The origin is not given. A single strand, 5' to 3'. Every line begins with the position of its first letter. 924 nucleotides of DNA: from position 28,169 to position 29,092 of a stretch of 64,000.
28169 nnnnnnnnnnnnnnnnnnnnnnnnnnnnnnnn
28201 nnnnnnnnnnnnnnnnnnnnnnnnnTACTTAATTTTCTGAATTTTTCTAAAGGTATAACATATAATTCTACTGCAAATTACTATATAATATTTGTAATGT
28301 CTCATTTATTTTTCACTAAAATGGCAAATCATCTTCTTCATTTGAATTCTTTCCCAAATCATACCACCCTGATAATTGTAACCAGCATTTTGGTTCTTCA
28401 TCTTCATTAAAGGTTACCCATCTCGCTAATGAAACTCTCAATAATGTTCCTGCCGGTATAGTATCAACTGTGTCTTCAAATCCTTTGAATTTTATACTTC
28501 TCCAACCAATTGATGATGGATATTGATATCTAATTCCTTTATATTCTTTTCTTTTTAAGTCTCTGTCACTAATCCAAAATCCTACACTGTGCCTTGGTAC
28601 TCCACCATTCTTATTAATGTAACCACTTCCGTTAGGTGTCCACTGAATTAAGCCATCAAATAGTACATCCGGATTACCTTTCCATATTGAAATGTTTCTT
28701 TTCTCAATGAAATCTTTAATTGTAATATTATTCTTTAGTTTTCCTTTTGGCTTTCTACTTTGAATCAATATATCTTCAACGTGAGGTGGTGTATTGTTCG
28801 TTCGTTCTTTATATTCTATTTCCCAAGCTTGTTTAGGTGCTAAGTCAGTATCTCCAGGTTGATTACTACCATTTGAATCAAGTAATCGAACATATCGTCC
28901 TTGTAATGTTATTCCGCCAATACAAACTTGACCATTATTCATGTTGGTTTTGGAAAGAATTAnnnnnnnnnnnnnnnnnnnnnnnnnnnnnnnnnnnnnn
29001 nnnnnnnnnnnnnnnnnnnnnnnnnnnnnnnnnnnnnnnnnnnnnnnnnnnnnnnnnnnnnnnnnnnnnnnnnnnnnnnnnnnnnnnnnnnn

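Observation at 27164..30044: Four-gene cassette (PD-(D/E)xK nuclease, SSB-tip orphan, two DUF488 proteins): candidate uncharacterised nucleic-acid conflict or repair system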

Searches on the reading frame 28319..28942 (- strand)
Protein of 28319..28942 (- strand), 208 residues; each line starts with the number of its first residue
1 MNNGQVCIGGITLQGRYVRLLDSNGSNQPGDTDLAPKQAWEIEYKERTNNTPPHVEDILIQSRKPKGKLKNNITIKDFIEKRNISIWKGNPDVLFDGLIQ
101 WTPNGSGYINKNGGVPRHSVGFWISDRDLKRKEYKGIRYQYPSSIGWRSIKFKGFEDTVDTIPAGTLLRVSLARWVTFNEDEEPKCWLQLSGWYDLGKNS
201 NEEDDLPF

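Call 3: search_protein_families(library=pfam, proteins=[window:28319-28942:-], max_evalue=0.1)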
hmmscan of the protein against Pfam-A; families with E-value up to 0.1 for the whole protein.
window:28319-28942:- (208 aa): 1 family
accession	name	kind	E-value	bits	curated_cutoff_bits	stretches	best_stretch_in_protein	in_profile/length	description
PF22557.2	DuOB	-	1.8e-14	54.7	27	1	3-193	12-210/210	Dual OB-containing domain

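Call 4: search_protein_families(library=padloc, proteins=[window:28319-28942:-], max_evalue=0.1)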
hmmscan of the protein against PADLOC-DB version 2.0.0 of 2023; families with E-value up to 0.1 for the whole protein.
window:28319-28942:- (208 aa): 0 families

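Call 5: search_protein_families(library=ncbifam, proteins=[window:28319-28942:-], max_evalue=0.1)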
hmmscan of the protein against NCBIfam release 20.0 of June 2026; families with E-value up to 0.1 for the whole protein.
window:28319-28942:- (208 aa): 0 families

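Call 19: find_encoding_contigs(protein=window:28319-28942:-, flank=10000, max_places=6)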
Protein window:28319-28942:- (208 aa): 2 contigs read that carry it; 2 places shown.
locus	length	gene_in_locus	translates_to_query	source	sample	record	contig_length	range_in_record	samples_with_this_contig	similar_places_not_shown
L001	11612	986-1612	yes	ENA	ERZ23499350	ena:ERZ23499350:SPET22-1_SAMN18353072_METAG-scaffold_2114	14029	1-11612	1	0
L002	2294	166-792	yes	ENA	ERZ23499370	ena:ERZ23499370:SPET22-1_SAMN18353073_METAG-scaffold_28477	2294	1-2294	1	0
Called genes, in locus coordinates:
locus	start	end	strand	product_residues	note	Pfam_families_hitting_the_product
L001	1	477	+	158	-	?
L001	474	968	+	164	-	PF04343:DUF488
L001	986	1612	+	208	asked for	PF22557:DuOB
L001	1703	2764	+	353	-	-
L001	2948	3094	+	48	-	-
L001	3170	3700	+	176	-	-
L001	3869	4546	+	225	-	PF02463:SMC_N (faint), PF13175:AAA_15 (faint), PF00005:ABC_tran, PF13304:AAA_21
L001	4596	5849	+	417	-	PF12704:MacB_PCD, PF02687:FtsX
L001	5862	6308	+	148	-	PF02579:Nitro_FeMo-Co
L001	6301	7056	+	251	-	PF17131:TP_0789-like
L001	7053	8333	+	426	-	-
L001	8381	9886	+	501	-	PF07221:GlcNAc_2-epim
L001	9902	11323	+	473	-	PF13088:BNR_2 (faint)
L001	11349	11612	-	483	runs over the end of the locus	PF17128:DUF5107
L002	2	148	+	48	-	?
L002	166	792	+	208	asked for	PF22557:DuOB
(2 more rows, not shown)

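Call 20: find_homologous_proteins(query=window:28319-28942:-, max_evalue=0.001)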
Query window:28319-28942:- (208 aa): 441 proteins with E <= 0.001 among 508 candidates; the best 120 are listed.
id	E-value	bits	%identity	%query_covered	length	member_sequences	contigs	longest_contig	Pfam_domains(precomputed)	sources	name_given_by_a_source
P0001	3.5e-141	487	100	100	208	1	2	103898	PF22557.3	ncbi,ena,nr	ncbi:MAG: hypothetical protein J7K53_01240 [Bacteroidales bacterium]|nr:hypothetical protein [Bacter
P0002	4.4e-141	486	100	100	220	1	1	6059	PF22557.3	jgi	-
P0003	5.9e-134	463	95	100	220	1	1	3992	PF22557.3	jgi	jgi:hypothetical protein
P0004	1.8e-133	462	95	100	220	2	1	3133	PF22557.3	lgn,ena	-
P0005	1.6e-130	452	93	100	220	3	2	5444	PF22557.3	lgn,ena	-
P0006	1.9e-121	422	85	100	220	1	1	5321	PF22557.3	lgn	-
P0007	9.5e-114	397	78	100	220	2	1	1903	PF22557.3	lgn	-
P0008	1.0e-112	394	80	100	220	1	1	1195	PF22557.3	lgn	-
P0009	6.8e-112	391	78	100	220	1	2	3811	PF22557.3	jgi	jgi:hypothetical protein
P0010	1.4e-111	390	78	100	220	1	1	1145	PF22557.3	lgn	-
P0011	1.5e-111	390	79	100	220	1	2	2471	PF22557.3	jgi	-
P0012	1.6e-111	390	78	100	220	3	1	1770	PF22557.3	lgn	-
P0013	4.0e-111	388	78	100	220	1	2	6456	PF22557.3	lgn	-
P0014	1.1e-110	387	77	100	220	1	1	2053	PF22557.3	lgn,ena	-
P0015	1.1e-110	387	78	100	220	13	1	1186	PF22557.3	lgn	-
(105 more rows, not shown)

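Call 23: find_related_loci(query=A1, collection=genome_contigs, flank=8000)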
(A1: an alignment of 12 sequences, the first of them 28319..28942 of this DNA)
Query A1 (208 aa) in genome_contigs; peptide patterns used: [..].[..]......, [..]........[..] (x = any residue, [..] = any of these).
223 stretches matched a pattern; 215 encode a relative of the query (tblastn E <= 1e-3); the best 80 are kept; 80 distinct loci.
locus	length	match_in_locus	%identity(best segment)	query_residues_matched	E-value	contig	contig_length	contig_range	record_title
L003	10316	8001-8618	79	3-208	2e-112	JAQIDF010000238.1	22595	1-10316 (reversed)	MAG: Prolixibacteraceae bacterium isolate GH41 k119_386460, whole genome shotgun sequence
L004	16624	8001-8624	77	1-208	1e-110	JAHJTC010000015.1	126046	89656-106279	MAG: Bacteroidetes bacterium isolate OS_PC_MetaG.mb.37 OS_PC_MetaG.mb.37_k141_448737, whole genome shotgun sequence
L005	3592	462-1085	77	1-208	2e-111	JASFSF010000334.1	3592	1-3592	MAG: Ignavibacteria bacterium isolate D1103M12metaG_Bin_482 D1103M12metaG_FD_scaffold_7068_c1, whole genome shotgun sequ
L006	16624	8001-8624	76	1-208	4e-109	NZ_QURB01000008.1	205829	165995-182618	Brumimicrobium aurantiacum strain N62 contig8, whole genome shotgun sequence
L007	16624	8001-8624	76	1-208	4e-109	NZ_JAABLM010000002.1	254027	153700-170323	Flavobacterium ichthyis strain NST-5 contig00002, whole genome shotgun sequence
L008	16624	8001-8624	75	1-208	1e-107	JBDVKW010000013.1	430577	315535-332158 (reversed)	MAG: Fulvivirga sp. isolate LC.10.F.D3_173_87 LC_10_F_D3_173_87_000000000013, whole genome shotgun sequence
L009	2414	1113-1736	75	1-208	2e-111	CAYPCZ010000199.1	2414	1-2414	MAG TPA_asm: uncultured Flavobacterium sp. isolate SRP220891_co3_126 genome assembly, contig: NODE_118646_length_2414_co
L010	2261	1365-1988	75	1-208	2e-111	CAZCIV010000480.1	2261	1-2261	MAG TPA_asm: uncultured Flavobacterium sp. isolate binchicken_co263_82 genome assembly, contig: NODE_67089_length_2261_c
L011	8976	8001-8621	76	1-208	2e-106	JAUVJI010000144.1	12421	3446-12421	MAG: Bacteroidales bacterium isolate CSMAG_450 CSMAG_450_k127_2757844_length_12421_cov_18.0242, whole genome shotgun seq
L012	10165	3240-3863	71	1-208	3e-103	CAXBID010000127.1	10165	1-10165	MAG TPA_asm: uncultured Flavobacteriaceae bacterium isolate ERR2762127_metabat2_24 genome assembly, contig: ERZ3421847.2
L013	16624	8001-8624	73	1-208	2e-102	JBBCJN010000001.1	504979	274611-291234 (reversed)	MAG: Pedobacter sp. isolate MAG_CPA_34 P10A_000000121127, whole genome shotgun sequence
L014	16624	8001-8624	72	1-208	4e-102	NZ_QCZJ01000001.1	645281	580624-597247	Terrimonas sp. strain NS-102 Scaffold1, whole genome shotgun sequence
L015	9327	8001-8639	72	1-208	7e-101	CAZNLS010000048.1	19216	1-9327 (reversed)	MAG TPA_asm: uncultured Clostridia bacterium isolate binchicken_co275_129 genome assembly, contig: NODE_3764_length_1921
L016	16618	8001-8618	64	1-206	8e-90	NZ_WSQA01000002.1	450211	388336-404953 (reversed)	Sphingobacterium humi strain JCM 31225 Scaffold2, whole genome shotgun sequence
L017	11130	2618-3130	75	1-171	2e-87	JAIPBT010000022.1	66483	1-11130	MAG: Bacteroidales bacterium isolate Tobar14m-G12 Tobar14m-C257, whole genome shotgun sequence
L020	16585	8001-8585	63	1-196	1e-82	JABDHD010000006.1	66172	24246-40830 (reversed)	MAG: Bacteroidetes bacterium isolate BWOrgHeat_Nextera51_MAG1 3300021030.a:Ga0206935_10016, whole genome shotgun sequenc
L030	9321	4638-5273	50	1-208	2e-65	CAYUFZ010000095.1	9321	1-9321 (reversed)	MAG TPA_asm: uncultured Emticicia sp. isolate SRP219642_co8_35 genome assembly, contig: NODE_12173_length_9321_cov_3.828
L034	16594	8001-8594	55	1-194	2e-60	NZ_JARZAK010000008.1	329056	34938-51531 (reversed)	Bacteroides vicugnae strain A2-P53 assembly_contig_8, whole genome shotgun sequence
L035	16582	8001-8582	53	1-196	5e-60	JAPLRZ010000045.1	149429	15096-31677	MAG: Methylococcales bacterium isolate LacPavin_0818_WC45_MAG_42_49 LacPavin_0818_WC45_scaffold_316677, whole genome sho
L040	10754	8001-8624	49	6-208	6e-58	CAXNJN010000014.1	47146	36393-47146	MAG: Bacteroidia bacterium isolate MH-21oct19-96 genome assembly, contig: MH-21oct19-C1086, whole genome shotgun sequenc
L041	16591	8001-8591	48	6-201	1e-57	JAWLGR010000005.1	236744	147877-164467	MAG: Mariniphaga sp. isolate 30dZY2.bin.126 NODE_124_length_236744_cov_6.248355, whole genome shotgun sequence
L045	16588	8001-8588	44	5-199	1e-51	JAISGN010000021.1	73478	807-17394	MAG: Bacteroidales bacterium isolate Hm464_bin103 k119_2065718, whole genome shotgun sequence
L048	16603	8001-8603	43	6-202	2e-48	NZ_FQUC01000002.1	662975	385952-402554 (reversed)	Dysgonomonas macrotermitis strain DSM 27370, whole genome shotgun sequence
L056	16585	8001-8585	44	1-194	7e-46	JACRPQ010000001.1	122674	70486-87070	MAG: Chloroflexi bacterium isolate NC_groundwater_1991_Pr3_S-0.65um_56_11 SR2-18-Sp65_coassembly_scaffold_87697, whole g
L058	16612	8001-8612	41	6-208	3e-45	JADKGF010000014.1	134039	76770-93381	MAG: Saprospiraceae bacterium isolate Ribe_18-Q3-R11-54_BATAC.507 tig00008971-10-1339660, whole genome shotgun sequence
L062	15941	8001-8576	44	6-196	2e-44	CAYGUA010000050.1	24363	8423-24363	MAG TPA_asm: uncultured Marinoscillum sp. isolate ERP117304_co3_233 genome assembly, contig: NODE_2973_length_24363_cov_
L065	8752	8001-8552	42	7-194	1e-43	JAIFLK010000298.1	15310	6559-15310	MAG: Chloroflexota bacterium isolate bin_187 scaffold_14015, whole genome shotgun sequence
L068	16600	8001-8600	43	4-206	5e-42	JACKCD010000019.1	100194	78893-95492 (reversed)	MAG: Ardenticatenaceae bacterium isolate HK-STAS-CHLO-38 HK-STAS-CHLO-38_19, whole genome shotgun sequence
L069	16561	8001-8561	42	6-194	1e-41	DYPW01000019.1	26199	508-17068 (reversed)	MAG TPA_asm: Caldilinea aerophila isolate SulCav_GS10_10_44_43 SulCav_GS10_10_1839_length_26199_cov_21_802479, whole gen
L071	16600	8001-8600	41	4-207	1e-41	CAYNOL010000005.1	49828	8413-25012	MAG TPA_asm: uncultured Ardenticatenaceae bacterium isolate SRP193661_co1_185 genome assembly, contig: NODE_756_length_4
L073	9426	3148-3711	40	6-194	7e-41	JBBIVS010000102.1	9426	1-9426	MAG: Draconibacterium sp. isolate PGS172224_bin_82 NODE_3331_length_9426_cov_3.585637, whole genome shotgun sequence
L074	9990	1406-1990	39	1-194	6e-41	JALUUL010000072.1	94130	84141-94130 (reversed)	MAG: Planctomycetota bacterium isolate 128-326_metabat1_scaf2bin.009 128-326_scaffold_66_c1, whole genome shotgun sequen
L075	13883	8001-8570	42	1-194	8e-41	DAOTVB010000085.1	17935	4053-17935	MAG TPA_asm: Chloroflexaceae bacterium isolate F7_114 k211_262389, whole genome shotgun sequence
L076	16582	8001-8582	42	4-195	2e-40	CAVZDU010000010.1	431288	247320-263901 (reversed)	MAG: uncultured Chloroflexia bacterium isolate MFD05942.bin.2.46 genome assembly, contig: contig_52527, whole genome sho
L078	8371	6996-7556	39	6-194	5e-40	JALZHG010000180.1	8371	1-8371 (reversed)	MAG: Chloroflexota bacterium isolate PEA bin11 SC8832_NODE_248_length_8371_cov_1.418122, whole genome shotgun sequence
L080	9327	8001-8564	39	6-194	2e-39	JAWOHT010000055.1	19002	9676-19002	MAG: Bacteroidales bacterium isolate CWP5-1.bin.146 k191_3097739, whole genome shotgun sequence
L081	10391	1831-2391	39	6-194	1e-39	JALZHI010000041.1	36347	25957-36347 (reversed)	MAG: Chloroflexota bacterium isolate PEA bin13 SC8833_NODE_41_length_36347_cov_1.513694, whole genome shotgun sequence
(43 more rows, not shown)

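Call 28: search_protein_families(library=pfam, proteins=[L068:7965-11078:+, L071:7965-10832:+, L076:7965-9725:+, L065:6548-7471:+, L075:5714-7477:+, L078:5655-6392:+], max_evalue=0.01)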
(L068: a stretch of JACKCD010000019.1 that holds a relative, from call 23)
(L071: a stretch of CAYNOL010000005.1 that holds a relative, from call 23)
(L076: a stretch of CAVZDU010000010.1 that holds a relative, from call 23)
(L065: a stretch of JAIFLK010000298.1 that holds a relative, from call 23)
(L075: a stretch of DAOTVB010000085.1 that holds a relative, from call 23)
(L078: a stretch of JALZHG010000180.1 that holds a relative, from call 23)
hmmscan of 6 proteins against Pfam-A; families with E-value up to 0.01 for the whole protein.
L068:7965-11078:+ (1038 aa): 9 families
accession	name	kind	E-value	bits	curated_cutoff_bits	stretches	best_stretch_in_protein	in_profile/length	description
PF09382.16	RQC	-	2.2e-32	111.7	23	1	645-745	3-104/114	RQC domain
PF00270.35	DEAD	-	1.3e-27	97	26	1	263-426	1-165/167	DEAD/DEAH box helicase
PF22557.2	DuOB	-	1.1e-22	81.6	27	1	1-202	1-210/210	Dual OB-containing domain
PF00271.37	Helicase_C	-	7.2e-21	75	23.5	1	459-567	5-110/110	Helicase conserved C-terminal domain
PF16124.10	RecQ_Zn_bind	-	7.5e-19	68.7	25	1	578-640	1-66/66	RecQ zinc-binding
PF00570.28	HRDC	-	9.7e-19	67.5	23.8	1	766-831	3-68/68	HRDC domain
PF14493.12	HTH_40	-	3.5e-10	40.5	27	1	871-956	8-88/89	Helix-turn-helix domain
PF04851.21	ResIII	-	3.9e-07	30.6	22.5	1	261-420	3-162/164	Type III restriction enzyme, res subunit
PF25522.1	OB_cyt-4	-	0.0093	16.9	27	0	6-53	15-60/77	Mitochondrial protein cyt-4, OB-fold domain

L071:7965-10832:+ (956 aa): 10 families
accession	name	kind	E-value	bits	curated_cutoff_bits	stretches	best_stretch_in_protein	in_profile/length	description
PF09382.16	RQC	-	1.2e-32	112.5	23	1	637-734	3-101/114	RQC domain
PF00270.35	DEAD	-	5e-25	88.6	26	1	255-416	1-164/167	DEAD/DEAH box helicase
PF22557.2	DuOB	-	3.1e-23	83.4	27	1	3-202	3-210/210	Dual OB-containing domain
PF00570.28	HRDC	-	2.6e-22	79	23.8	1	757-822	3-68/68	HRDC domain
PF00271.37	Helicase_C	-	3.6e-22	79.1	23.5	1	454-559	5-110/110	Helicase conserved C-terminal domain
PF16124.10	RecQ_Zn_bind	-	1e-18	68.3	25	1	570-632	1-66/66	RecQ zinc-binding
PF14493.12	HTH_40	-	2.7e-13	50.5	27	1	857-943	6-87/89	Helix-turn-helix domain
PF04851.21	ResIII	-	1.5e-06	28.7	22.5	1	254-412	4-162/164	Type III restriction enzyme, res subunit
PF13936.12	HTH_38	-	8.7e-05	22.6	27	1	853-882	10-39/44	Helix-turn-helix domain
PF07517.20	SecA_DEAD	-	0.0054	16.5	24.6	0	228-293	53-115/290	SecA DEAD-like domain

L076:7965-9725:+ (587 aa): 4 families
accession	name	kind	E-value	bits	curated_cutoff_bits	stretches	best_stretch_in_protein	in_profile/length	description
PF00270.35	DEAD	-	6e-24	85.1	26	1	257-418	2-165/167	DEAD/DEAH box helicase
PF22557.2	DuOB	-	3.5e-21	76.6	27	1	1-204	1-210/210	Dual OB-containing domain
PF00271.37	Helicase_C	-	3.2e-20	72.9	23.5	1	456-560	6-110/110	Helicase conserved C-terminal domain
PF04851.21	ResIII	-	1e-05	25.9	22.5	1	258-413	7-162/164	Type III restriction enzyme, res subunit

L065:6548-7471:+ (308 aa): 2 families
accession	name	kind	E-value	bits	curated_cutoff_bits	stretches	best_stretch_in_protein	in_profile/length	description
PF04343.18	DUF488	-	1.1e-18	68.4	22.2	1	141-254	2-117/121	Domain of unknown function DUF488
PF22751.1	DUF488-N3a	-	0.0047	17.7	27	1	222-254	78-110/118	Active DUF488-N3 subclade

L075:5714-7477:+ (588 aa): 1 family
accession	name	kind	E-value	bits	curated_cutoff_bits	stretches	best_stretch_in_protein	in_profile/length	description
PF04343.18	DUF488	-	4.2e-22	79.5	22.2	1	410-522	2-117/121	Domain of unknown function DUF488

L078:5655-6392:+ (246 aa): 1 family
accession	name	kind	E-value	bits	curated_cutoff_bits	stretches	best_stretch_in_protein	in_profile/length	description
PF04343.18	DUF488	-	1.4e-19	71.3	22.2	1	78-191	2-117/121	Domain of unknown function DUF488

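Call 32: search_solved_structures(query=A1, max_evalue=1)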
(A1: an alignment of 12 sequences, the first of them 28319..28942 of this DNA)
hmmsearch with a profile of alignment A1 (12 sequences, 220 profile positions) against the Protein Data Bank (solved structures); distinct sequences matched with E-value up to 1: 0.

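Call 39: find_encoding_contigs(protein=P0002, flank=6000, max_places=3)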
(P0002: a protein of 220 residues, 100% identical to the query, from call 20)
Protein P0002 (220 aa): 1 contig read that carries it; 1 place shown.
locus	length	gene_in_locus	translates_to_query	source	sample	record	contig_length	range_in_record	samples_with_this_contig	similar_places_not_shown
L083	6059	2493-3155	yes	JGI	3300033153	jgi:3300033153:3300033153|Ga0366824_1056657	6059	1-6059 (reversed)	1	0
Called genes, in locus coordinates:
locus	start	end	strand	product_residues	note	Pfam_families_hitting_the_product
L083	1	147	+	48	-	?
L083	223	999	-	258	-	PF14358:DUF4405, PF06837:Fijivirus_P9-2 (faint)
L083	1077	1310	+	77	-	-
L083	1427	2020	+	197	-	PF04343:DUF488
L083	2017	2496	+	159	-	PF04343:DUF488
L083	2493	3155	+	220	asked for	PF22557:DuOB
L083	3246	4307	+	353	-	-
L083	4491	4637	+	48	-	-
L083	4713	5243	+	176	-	-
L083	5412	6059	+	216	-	?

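Call 40: find_encoding_contigs(protein=P0006, flank=6000, max_places=3)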
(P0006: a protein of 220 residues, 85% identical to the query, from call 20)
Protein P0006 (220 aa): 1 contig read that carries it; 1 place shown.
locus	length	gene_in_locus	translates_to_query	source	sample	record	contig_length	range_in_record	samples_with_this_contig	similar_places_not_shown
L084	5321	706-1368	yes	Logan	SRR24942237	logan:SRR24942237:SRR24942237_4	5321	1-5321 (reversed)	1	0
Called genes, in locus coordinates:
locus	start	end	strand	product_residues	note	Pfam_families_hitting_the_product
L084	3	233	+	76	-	?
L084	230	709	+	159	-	PF04343:DUF488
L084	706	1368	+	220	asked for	PF22557:DuOB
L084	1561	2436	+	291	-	PF01582:TIR (faint), PF08937:ThsB_TIR (weak), PF13676:TIR_2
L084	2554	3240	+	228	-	-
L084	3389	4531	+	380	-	-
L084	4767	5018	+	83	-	PF02604:PhdYeFM_antitox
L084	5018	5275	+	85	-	PF06769:YoeB_toxin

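Call 45: predict_structure(alignment_id=A2)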
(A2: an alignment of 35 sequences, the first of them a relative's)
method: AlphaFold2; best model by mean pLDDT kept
length: 220 residues; sequences in the alignment: 35
mean_pLDDT: 89.3   pTM: 0.83
mean pLDDT of the five models: 89.3, 89.0, 88.2, 87.3, 86.2
residues with pLDDT >= 90: 138; 70-90: 70; 50-70: 11; < 50: 1
segments of 3 or more residues with pLDDT < 50: none
pLDDT, mean of each block of 10 residues (from residue 1): 94 91 90 94 93 95 88 95 85 89 93 87 87 94 93 90 93 95 88 88 83 62
secondary structure, 60 per line:
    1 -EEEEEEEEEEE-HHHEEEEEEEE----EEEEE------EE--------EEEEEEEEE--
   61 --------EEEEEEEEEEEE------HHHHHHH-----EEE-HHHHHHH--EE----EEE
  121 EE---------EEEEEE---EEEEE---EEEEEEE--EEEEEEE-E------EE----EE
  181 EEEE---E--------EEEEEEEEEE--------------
elements in order: E2-12 E17-24 E29-33 E50-58 E69-80 H87-93 E99-101 H103-109 E118-122 E132-137 E141-145 E149-155 E158-164 E179-184 E197-206
